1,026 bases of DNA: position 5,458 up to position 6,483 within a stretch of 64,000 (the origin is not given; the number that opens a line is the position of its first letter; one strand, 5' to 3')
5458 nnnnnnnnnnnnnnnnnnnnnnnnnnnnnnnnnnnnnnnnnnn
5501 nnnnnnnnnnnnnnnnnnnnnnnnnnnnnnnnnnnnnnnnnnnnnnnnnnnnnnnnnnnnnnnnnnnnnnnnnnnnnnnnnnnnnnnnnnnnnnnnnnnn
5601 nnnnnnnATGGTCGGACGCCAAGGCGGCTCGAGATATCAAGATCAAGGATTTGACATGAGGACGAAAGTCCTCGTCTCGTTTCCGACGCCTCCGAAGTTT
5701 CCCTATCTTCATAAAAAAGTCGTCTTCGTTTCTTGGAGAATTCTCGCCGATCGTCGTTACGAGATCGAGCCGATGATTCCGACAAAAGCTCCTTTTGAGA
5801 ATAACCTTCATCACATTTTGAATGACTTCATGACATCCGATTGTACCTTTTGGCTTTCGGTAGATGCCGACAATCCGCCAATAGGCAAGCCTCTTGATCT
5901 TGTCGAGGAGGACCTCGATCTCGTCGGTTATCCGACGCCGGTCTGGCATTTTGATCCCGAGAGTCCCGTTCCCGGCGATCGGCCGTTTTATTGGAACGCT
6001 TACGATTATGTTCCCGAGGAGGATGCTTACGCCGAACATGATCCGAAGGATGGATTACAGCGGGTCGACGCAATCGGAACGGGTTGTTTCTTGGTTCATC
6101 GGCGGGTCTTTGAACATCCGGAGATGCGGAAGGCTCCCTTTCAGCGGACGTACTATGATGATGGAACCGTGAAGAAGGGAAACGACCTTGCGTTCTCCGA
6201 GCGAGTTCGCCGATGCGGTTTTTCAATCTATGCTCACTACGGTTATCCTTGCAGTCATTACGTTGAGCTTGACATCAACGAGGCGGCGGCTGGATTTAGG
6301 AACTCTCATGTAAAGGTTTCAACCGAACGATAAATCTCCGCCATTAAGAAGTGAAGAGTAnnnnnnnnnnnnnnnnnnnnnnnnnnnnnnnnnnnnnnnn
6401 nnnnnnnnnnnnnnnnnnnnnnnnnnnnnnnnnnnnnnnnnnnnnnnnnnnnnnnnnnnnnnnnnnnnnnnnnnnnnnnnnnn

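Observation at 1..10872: Glycosyltransferase island immediately upstream of a giant mucin-like protein: candidate phage-encoded O-glycosylation system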

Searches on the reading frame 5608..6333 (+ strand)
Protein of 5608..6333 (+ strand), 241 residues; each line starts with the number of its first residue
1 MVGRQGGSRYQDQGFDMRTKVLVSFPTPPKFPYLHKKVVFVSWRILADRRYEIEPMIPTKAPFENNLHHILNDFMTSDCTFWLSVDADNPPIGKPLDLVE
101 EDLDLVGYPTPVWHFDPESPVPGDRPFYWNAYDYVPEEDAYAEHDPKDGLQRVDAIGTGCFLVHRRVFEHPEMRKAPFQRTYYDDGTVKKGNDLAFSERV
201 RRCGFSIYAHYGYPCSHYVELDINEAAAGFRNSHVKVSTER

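Call 5: search_protein_families(library=pfam, proteins=[window:5608-6333:+], max_evalue=0.1)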
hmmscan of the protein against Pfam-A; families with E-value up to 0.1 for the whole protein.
window:5608-6333:+ (241 aa): 0 families

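Call 6: search_protein_families(library=phrogs, proteins=[window:5608-6333:+], max_evalue=0.01)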
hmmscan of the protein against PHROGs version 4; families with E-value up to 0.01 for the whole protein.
window:5608-6333:+ (241 aa): 2 families
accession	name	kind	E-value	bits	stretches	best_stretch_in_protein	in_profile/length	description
phrog_1574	-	unknown function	1.7e-06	28.9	1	142-210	149-221/240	-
phrog_34859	-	moron, auxiliary metabolic gene and host takeover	0.00013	22.7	1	140-223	133-218/247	glycosyltransferase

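Call 50: search_protein_families(library=ncbifam, proteins=[window:5608-6333:+], max_evalue=0.01)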
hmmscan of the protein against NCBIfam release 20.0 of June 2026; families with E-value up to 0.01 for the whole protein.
window:5608-6333:+ (241 aa): 0 families

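Call 73: search_solved_structures(query=window:5656-6333:+, max_evalue=10)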
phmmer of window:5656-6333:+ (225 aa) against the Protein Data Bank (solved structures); distinct sequences matched with E-value up to 10: 1.
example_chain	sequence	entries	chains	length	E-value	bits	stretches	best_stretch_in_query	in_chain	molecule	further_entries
7yx0_A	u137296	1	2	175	0.71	12.4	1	29-76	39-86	Putative regulatory protein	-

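Call 89: search_protein_representatives(protein=window:5656-6333:+)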
Query: 225 residues. Proteins with E-value up to 0.001 (for the whole library): 1034; up to 1e-10: 430; up to 1e-30: 96. The best 150 are listed.
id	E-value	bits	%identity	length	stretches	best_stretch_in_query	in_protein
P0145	5.9e-78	278.0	53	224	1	3-218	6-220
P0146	4.2e-71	255.5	54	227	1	10-215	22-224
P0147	3.0e-67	242.9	53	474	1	6-215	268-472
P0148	2.8e-62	226.6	51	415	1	7-215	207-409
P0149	1.9e-60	220.6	54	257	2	1-123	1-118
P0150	3.5e-60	219.8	51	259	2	122-219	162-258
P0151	7.7e-58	212.1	49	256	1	15-213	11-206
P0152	5.1e-56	206.1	50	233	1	26-210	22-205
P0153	4.9e-55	202.9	44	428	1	4-215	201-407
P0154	3.9e-52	193.4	44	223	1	11-221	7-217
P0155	1.0e-51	192.0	46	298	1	13-209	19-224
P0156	1.1e-51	191.9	55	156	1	4-163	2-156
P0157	2.3e-51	190.9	56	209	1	16-177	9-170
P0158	1.3e-49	185.1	48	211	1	6-215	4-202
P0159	3.6e-49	183.7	51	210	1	44-213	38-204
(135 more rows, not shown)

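Call 91: search_solved_structures(query=A6, max_evalue=1)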
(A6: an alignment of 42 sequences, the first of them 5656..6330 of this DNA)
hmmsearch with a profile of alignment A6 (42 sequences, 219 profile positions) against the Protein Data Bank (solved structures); distinct sequences matched with E-value up to 1: 3.
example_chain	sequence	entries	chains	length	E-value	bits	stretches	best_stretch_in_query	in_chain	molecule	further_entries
3zf8_A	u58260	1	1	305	0.035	16.7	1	21-172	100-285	MANNAN POLYMERASE COMPLEXES SUBUNIT MNN9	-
4q5y_A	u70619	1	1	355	0.23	13.9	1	35-80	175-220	Maternal protein tudor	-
8wix_B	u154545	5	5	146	0.73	12.3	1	154-200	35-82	Hemoglobin subunit beta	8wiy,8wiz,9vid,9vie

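Call 93: search_protein_families(library=pfam, alignment_id=A6, max_evalue=0.01)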
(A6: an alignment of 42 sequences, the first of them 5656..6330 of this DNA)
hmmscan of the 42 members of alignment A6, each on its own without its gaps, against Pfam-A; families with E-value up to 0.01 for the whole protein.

A. member 1, window:5656-6330:+ (225 aa): 0 families

B. families by the number of members that match (of 42 scanned): 3 families
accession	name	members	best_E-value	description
PF13641.12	Glyco_tranf_2_3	4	3.8e-05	Glycosyltransferase like family 2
PF21697.3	Ppx_C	1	0.00016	Exopolyphosphatase, C-terminal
PF03452.20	Anp1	1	0.00055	Anp1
